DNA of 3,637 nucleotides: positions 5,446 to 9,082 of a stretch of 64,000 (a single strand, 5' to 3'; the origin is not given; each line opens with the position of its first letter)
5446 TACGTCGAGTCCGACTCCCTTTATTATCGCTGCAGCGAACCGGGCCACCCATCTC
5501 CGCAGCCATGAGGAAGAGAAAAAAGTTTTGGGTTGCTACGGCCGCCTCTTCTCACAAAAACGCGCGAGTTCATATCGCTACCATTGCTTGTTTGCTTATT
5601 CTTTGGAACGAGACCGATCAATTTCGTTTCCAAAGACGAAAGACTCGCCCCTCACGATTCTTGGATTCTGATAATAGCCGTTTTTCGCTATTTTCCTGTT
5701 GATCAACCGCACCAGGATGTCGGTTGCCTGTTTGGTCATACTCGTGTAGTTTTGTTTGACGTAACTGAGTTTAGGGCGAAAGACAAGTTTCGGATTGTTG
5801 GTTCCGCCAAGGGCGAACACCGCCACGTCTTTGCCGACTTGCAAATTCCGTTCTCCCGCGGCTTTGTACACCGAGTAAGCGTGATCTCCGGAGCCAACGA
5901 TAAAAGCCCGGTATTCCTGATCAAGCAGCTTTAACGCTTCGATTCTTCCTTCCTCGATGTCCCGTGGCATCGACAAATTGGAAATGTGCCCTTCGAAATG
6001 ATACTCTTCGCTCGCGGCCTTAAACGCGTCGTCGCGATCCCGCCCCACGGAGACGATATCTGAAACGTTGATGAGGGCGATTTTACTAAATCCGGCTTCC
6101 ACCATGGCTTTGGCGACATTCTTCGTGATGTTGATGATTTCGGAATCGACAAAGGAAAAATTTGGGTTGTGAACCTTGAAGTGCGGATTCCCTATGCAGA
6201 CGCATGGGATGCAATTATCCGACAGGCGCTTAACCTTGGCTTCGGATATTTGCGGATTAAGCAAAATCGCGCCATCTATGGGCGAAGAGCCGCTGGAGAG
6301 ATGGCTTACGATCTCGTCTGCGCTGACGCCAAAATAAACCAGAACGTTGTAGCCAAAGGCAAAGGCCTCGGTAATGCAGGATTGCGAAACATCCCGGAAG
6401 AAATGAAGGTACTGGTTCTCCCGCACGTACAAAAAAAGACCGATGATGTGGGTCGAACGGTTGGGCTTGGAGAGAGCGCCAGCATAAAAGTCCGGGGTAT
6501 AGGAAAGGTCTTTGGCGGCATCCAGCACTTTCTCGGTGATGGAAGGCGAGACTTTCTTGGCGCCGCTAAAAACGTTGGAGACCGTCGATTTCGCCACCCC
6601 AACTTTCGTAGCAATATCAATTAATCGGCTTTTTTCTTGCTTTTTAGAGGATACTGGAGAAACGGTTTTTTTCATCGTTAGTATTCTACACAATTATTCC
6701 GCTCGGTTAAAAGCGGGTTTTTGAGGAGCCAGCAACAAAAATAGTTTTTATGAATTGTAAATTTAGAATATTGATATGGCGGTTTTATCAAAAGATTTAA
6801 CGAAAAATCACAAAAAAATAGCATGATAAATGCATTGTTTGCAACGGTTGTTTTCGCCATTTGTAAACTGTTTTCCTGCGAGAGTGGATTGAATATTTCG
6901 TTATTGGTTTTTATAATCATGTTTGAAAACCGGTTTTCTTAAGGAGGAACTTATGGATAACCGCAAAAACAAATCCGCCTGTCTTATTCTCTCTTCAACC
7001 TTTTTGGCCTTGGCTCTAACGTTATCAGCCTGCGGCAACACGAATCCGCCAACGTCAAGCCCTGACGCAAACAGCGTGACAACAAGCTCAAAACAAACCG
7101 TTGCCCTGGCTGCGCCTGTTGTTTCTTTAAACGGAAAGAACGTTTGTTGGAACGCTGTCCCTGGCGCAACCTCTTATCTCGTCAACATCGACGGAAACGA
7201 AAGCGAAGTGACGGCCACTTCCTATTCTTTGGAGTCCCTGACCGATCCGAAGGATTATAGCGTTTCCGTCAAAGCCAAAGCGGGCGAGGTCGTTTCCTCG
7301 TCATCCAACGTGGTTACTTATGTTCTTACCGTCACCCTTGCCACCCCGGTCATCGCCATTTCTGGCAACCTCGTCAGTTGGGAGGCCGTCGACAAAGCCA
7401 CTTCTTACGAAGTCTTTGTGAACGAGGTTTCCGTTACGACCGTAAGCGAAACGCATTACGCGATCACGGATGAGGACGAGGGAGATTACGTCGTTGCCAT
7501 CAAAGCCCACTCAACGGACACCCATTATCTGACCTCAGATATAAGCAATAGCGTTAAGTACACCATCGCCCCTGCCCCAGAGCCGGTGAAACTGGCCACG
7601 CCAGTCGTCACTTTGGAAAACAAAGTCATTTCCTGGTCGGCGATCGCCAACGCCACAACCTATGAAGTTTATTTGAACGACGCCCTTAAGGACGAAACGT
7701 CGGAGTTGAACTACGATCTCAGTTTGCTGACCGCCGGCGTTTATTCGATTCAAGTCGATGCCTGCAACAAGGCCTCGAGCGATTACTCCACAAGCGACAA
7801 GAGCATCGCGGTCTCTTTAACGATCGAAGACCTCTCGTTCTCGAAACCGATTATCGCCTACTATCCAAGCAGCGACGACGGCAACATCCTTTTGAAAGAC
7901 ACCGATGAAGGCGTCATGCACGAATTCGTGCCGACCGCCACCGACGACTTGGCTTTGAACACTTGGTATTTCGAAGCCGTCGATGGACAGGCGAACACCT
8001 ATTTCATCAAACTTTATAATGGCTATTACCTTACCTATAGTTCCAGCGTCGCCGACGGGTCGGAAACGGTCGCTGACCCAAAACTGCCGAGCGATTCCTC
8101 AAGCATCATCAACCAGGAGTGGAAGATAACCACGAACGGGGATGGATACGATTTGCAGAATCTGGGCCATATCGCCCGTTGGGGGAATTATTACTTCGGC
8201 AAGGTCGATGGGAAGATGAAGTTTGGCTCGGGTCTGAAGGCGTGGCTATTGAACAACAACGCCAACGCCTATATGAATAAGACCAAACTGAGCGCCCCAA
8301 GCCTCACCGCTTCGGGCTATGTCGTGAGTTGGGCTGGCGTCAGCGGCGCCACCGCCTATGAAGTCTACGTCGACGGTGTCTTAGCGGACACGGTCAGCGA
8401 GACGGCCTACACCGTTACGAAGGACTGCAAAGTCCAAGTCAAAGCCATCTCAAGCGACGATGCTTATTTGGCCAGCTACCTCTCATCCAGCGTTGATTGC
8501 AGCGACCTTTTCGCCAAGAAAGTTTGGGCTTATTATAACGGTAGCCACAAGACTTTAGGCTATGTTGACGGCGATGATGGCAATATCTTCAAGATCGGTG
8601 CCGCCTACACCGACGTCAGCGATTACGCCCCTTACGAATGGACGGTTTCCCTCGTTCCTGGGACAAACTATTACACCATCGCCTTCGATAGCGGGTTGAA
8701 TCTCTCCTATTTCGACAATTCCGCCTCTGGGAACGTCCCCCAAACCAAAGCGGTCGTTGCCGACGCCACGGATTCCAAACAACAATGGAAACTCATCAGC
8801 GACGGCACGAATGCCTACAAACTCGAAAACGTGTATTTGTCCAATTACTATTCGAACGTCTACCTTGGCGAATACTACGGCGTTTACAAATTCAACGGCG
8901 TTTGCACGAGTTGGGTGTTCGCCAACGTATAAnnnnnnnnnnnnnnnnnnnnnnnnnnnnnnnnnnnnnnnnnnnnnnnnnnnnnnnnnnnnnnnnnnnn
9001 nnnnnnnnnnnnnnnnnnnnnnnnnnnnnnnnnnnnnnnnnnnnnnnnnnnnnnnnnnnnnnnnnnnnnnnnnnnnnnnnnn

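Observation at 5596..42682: A 37-kb glycan-utilisation supercluster combining mannose catabolism with furanosidase-type families and no recognisable endo-enzyme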

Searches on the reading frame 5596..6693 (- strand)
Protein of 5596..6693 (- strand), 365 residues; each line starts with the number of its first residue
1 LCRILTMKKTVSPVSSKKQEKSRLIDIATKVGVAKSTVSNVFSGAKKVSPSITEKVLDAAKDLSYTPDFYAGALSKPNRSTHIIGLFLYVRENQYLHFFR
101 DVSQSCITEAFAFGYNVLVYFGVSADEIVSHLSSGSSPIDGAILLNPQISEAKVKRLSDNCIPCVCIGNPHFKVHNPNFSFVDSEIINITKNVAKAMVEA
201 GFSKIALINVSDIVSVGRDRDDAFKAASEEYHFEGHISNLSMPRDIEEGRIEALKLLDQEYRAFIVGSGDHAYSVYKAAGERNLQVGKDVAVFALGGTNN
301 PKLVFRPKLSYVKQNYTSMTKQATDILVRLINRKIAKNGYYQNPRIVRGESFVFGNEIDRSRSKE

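Call 3: search_protein_families(library=pfam, proteins=[window:5596-6693:-], max_evalue=0.01)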
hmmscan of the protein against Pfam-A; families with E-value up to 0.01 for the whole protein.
window:5596-6693:- (365 aa): 2 families
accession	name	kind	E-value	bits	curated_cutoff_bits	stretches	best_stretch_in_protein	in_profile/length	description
PF13377.12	Peripla_BP_3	-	4.9e-18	66.2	26.5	1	195-351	2-166/167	Periplasmic binding protein-like domain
PF00356.27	LacI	-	5.4e-12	45.7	27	1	24-68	2-46/46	Bacterial regulatory proteins, lacI family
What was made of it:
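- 5596..6693 (-): LacI_A, LacI-family regulator of module A. Pfam LacI plus Peripla_BP_3 (call 3).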

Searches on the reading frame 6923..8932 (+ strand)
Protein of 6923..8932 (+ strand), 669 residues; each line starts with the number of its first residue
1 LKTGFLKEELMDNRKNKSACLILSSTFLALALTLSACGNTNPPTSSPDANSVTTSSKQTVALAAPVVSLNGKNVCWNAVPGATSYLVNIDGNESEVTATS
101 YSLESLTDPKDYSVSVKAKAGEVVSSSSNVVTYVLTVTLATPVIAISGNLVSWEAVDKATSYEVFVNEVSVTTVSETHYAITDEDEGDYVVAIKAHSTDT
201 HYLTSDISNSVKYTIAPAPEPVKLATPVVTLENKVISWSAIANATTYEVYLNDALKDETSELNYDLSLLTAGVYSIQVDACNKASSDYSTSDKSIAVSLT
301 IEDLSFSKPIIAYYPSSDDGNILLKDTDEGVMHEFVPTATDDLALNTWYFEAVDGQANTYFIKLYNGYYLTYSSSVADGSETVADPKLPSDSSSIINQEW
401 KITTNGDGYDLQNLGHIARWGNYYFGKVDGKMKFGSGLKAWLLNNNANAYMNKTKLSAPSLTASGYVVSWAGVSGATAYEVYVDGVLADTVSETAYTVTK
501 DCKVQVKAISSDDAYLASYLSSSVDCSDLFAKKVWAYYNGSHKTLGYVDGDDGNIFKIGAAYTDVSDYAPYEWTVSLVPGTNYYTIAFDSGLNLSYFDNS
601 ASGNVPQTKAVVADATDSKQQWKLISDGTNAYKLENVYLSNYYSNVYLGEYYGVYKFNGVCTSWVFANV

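Call 3: search_protein_families(library=pfam, proteins=[window:6923-8932:+], max_evalue=0.01)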
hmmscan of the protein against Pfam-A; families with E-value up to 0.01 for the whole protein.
window:6923-8932:+ (669 aa): 4 families
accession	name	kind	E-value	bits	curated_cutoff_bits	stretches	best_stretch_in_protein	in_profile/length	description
PF14200.12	RicinB_lectin_2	-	5.5e-07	30.6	25.6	1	573-638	5-68/89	Ricin-type beta-trefoil lectin domain-like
PF11008.14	DUF2846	-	3.1e-05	24.4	34.3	0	155-195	17-57/92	Protein of unknown function (DUF2846)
PF24421.1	Ig_J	-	0.00038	20.9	29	0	169-199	58-88/104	Tip attachment protein J, Ig-like domain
PF21910.2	GH85_C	-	0.001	19.9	27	0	235-254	20-39/95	GH85 endohexosaminidases, C-terminal domain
